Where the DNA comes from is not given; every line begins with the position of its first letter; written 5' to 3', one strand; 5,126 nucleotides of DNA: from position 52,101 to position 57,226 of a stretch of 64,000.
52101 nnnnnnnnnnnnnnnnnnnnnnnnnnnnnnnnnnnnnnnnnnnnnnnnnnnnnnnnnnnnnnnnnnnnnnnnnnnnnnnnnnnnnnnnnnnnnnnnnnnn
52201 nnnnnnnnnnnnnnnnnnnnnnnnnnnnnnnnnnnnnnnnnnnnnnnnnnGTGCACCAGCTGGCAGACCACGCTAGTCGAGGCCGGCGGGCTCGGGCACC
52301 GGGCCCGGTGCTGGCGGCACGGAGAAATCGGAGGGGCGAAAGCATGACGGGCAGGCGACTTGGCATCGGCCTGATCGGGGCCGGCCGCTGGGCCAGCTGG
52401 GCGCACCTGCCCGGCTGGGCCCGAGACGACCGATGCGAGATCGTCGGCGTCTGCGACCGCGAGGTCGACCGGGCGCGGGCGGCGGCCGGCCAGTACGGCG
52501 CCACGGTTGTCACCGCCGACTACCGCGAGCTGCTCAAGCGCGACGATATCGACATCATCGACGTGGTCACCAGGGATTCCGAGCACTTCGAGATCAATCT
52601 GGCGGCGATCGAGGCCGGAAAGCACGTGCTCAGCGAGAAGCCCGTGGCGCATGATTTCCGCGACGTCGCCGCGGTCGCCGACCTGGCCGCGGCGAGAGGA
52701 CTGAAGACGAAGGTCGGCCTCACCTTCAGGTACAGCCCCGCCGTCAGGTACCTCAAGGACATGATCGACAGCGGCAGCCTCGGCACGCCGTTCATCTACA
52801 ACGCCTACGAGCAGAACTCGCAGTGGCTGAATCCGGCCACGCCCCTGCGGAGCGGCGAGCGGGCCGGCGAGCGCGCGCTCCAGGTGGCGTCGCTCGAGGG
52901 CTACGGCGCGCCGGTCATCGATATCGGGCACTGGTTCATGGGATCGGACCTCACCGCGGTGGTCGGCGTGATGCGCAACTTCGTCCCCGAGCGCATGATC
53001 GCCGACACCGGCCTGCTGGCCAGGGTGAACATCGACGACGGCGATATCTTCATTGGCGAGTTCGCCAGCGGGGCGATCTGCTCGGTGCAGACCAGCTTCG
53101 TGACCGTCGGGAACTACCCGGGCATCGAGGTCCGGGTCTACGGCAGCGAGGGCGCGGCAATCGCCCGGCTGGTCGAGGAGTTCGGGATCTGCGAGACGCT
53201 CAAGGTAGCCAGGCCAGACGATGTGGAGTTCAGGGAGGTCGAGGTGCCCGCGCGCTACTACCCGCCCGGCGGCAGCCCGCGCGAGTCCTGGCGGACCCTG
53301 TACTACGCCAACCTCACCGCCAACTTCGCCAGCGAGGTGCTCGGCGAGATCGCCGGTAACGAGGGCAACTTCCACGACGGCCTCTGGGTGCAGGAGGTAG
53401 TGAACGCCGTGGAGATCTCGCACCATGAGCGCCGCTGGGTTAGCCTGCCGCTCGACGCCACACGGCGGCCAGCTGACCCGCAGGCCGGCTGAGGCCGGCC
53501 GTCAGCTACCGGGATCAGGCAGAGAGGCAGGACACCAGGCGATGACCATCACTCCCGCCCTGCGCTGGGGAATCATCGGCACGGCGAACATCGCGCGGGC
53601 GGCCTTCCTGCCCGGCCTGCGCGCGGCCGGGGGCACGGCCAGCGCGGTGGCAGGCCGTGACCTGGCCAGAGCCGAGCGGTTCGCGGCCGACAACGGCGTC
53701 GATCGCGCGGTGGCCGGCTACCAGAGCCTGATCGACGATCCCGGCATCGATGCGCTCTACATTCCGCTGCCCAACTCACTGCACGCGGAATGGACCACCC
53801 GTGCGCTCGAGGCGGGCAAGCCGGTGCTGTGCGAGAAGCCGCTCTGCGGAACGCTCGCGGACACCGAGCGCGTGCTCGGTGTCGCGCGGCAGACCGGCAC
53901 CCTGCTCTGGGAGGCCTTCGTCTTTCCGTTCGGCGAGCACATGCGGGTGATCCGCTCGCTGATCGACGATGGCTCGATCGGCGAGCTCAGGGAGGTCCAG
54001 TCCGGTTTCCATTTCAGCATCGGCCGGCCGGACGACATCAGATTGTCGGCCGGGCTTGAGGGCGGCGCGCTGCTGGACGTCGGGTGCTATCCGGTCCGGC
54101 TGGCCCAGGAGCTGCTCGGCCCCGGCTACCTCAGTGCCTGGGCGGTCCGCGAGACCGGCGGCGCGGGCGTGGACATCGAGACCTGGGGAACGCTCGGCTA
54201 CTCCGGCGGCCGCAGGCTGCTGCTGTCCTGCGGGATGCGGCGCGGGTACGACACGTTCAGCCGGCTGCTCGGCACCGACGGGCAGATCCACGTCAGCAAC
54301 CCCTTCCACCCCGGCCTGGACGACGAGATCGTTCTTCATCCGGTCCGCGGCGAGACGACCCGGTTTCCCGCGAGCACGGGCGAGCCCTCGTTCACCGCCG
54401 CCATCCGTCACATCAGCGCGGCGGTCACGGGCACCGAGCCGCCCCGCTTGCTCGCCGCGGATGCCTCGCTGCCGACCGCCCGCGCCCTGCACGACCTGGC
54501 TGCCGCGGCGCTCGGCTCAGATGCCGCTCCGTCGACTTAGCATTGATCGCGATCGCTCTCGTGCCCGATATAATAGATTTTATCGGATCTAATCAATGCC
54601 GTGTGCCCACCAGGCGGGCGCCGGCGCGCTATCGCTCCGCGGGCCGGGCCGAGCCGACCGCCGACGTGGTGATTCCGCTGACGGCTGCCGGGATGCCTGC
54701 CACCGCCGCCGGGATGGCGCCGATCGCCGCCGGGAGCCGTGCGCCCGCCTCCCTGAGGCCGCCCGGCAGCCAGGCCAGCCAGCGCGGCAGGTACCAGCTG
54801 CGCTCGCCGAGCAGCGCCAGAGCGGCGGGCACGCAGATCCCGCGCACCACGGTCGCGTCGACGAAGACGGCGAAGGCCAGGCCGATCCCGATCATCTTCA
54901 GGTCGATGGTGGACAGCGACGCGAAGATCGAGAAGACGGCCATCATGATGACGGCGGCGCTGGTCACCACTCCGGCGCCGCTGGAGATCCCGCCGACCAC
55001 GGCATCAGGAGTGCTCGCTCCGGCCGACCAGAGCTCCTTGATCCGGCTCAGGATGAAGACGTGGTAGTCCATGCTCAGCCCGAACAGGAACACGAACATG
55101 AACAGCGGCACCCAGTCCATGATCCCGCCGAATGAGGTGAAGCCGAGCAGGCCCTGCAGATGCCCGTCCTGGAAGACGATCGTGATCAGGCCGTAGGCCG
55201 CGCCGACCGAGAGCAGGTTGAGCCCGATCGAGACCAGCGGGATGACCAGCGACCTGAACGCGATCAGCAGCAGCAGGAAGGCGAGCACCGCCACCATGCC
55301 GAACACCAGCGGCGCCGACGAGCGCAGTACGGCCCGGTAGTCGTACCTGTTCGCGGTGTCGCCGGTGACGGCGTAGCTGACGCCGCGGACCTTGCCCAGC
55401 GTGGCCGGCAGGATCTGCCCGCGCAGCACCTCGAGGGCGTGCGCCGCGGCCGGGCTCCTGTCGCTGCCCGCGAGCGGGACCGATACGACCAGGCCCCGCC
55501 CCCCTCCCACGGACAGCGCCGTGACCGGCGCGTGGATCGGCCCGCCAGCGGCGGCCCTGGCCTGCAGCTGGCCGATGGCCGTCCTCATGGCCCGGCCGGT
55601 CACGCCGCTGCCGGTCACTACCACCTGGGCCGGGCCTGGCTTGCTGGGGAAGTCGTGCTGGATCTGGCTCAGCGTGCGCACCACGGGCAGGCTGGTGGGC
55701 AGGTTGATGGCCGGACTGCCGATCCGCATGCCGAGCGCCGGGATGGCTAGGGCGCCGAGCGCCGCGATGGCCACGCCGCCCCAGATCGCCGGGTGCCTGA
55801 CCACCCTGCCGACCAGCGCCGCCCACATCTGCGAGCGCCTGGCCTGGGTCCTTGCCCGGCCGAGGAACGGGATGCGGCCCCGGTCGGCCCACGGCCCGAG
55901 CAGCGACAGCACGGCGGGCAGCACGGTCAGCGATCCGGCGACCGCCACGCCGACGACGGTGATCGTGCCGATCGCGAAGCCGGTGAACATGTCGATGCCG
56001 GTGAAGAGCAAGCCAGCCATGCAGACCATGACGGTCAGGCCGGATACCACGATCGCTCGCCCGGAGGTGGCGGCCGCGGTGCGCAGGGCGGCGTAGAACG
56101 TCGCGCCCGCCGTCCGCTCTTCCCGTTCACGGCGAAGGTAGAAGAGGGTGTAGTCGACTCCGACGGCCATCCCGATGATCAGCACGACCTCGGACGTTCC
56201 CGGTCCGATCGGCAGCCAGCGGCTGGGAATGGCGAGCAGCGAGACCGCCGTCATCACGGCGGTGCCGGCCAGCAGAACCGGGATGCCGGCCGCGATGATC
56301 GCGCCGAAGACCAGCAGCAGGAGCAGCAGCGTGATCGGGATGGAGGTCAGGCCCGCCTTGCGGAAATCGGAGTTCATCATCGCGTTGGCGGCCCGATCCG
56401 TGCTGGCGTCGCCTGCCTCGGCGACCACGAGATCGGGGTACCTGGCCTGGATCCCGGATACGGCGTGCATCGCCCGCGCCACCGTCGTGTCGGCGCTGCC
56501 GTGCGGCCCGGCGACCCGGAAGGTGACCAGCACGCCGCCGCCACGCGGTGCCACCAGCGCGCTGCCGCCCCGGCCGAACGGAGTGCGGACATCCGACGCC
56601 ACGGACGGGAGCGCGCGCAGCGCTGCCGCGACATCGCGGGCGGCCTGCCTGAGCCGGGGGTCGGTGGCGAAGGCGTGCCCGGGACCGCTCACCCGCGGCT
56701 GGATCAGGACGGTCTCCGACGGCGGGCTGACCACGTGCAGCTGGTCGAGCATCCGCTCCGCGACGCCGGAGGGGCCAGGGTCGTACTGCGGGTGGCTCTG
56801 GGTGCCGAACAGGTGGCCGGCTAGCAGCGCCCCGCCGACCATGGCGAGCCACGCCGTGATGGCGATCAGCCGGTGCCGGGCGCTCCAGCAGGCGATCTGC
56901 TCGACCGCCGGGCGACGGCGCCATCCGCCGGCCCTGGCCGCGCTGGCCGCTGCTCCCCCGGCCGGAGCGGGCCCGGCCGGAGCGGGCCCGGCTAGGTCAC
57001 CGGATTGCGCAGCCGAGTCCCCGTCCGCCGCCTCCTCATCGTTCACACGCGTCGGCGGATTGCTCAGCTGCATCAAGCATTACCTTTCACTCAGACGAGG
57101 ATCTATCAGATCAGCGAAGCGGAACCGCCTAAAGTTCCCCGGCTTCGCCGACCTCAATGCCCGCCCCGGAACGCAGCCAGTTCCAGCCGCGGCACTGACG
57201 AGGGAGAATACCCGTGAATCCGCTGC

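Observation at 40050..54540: Orphan catabolic regulon defined by a shared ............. promoter motif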

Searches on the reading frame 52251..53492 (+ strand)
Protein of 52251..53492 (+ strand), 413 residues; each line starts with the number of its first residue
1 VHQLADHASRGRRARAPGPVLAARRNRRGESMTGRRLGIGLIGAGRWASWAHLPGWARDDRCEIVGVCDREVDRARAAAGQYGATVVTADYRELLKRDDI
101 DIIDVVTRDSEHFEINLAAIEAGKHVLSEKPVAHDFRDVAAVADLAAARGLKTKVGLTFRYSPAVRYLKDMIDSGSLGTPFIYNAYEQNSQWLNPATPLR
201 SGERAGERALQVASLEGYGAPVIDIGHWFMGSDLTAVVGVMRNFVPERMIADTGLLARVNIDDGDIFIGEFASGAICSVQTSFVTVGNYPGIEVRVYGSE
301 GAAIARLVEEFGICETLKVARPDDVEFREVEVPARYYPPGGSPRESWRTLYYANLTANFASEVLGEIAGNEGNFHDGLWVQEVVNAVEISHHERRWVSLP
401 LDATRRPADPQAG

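Call 8: search_protein_families(library=pfam, proteins=[window:52251-53492:+])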
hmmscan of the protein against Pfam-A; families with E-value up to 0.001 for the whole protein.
window:52251-53492:+ (413 aa): 5 families
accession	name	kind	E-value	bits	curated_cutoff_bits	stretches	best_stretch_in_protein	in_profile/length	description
PF01408.29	GFO_IDH_MocA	-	2.1e-23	83.7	24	1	38-156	2-119/120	Oxidoreductase family, NAD-binding Rossmann fold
PF22725.1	GFO_IDH_MocA_C3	-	6.3e-13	49.2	27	1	165-303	1-123/124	GFO/IDH/MocA C-terminal domain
PF02894.22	GFO_IDH_MocA_C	-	4.5e-06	27.1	22.9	1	169-399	1-218/218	Oxidoreductase family, C-terminal alpha/beta domain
PF03807.23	F420_oxidored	-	0.00055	20.9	21.6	0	39-111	2-73/94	NADP oxidoreductase coenzyme F420-dependent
PF03447.22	NAD_binding_3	-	0.00077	20.6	24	0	60-150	20-110/116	Homoserine dehydrogenase, NAD binding domain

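Call 16: search_protein_families(library=ncbifam, proteins=[window:52344-53492:+], max_evalue=0.00001)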
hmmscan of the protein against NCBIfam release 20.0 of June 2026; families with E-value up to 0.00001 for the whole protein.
window:52344-53492:+ (382 aa): 9 families
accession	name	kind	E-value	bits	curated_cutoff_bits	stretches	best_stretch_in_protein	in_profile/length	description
NF052479.1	LevoglcsnDh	equivalog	6e-32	110.8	650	1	8-367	6-385/386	levoglucosan dehydrogenase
TIGR04380.1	myo_inos_iolG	equivalog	3.6e-27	95.1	355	1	6-279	2-257/330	inositol 2-dehydrogenase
NF040723.1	UDP-GlcNAcDh_Arch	equivalog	2.6e-22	79.7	450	1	8-148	3-140/302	UDP-N-acetylglucosamine 3-dehydrogenase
NF041392.1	XylDh_Gfo6_Halo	equivalog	4.9e-19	68.3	350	1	7-197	18-203/350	D-xylose 1-dehydrogenase Gfo6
NF052679.1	InsChiInosDhIolG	equivalog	3.4e-14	52.6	540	1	30-160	27-159/343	bifunctional inositol 2-dehydrogenase/D-chiro-inositol 1-dehydrogenase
NF007574.0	PRK10206.1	equivalog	5.6e-13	48.7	352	1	9-148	6-145/345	oxidoreductase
NF058561.1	BT_2158_fam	equivalog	1.9e-12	46.6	750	1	32-160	58-188/487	glycoside 3-dehydrogenase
NF058563.1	BT_2159_fam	equivalog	2.8e-12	46.3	650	1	8-151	3-145/350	disaccharide 3-dehydrogenase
NF008607.0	PRK11579.1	subfamily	3.3e-11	42.8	330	1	6-151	5-147/346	oxidoreductase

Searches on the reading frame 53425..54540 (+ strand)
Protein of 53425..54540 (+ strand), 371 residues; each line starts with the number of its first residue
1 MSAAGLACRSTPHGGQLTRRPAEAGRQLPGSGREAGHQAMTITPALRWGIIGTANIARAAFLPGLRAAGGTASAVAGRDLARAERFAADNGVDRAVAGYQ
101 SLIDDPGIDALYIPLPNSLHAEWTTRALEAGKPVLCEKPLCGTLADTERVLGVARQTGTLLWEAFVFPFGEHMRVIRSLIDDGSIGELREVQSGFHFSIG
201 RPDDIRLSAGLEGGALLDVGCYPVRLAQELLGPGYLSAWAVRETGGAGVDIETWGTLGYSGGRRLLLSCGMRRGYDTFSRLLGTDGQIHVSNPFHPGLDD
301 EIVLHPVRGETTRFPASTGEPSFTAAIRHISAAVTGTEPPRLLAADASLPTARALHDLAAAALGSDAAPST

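Call 8: search_protein_families(library=pfam, proteins=[window:53425-54540:+])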
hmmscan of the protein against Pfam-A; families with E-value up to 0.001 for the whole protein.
window:53425-54540:+ (371 aa): 2 families
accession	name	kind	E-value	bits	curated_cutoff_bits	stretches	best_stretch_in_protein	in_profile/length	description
PF01408.29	GFO_IDH_MocA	-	1e-21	78.3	24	1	46-164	1-119/120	Oxidoreductase family, NAD-binding Rossmann fold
PF22725.1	GFO_IDH_MocA_C3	-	7.4e-15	55.5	27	1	174-288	2-123/124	GFO/IDH/MocA C-terminal domain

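Call 16: search_protein_families(library=ncbifam, proteins=[window:53425-54540:+], max_evalue=0.00001)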
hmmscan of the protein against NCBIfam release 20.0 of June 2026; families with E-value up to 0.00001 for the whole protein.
window:53425-54540:+ (371 aa): 7 families
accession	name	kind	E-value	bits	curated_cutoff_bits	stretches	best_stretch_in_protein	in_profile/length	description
NF041392.1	XylDh_Gfo6_Halo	equivalog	1.3e-21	76.8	350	1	45-299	16-282/350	D-xylose 1-dehydrogenase Gfo6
TIGR04380.1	myo_inos_iolG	equivalog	1.1e-16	60.6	355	1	74-192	31-149/330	inositol 2-dehydrogenase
NF052479.1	LevoglcsnDh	equivalog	1e-15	57.3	650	1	79-196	45-162/386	levoglucosan dehydrogenase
NF008607.0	PRK11579.1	subfamily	2e-13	50.1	330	1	46-223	5-181/346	oxidoreductase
NF052679.1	InsChiInosDhIolG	equivalog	6.3e-11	41.9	540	1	46-188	3-148/343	bifunctional inositol 2-dehydrogenase/D-chiro-inositol 1-dehydrogenase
NF040723.1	UDP-GlcNAcDh_Arch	equivalog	9.7e-10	38.4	450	1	74-190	29-143/302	UDP-N-acetylglucosamine 3-dehydrogenase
NF007574.0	PRK10206.1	equivalog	4.7e-09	35.7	352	1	100-224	58-180/345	oxidoreductase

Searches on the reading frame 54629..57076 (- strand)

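Call 8: search_protein_families(library=pfam, proteins=[window:54629-57076:-])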
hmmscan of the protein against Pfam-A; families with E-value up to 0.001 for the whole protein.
window:54629-57076:- (815 aa): 1 family
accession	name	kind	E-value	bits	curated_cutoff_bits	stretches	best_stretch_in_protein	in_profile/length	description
PF03176.21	MMPL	-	4e-59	200.7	20.5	2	144-430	48-331/333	MMPL family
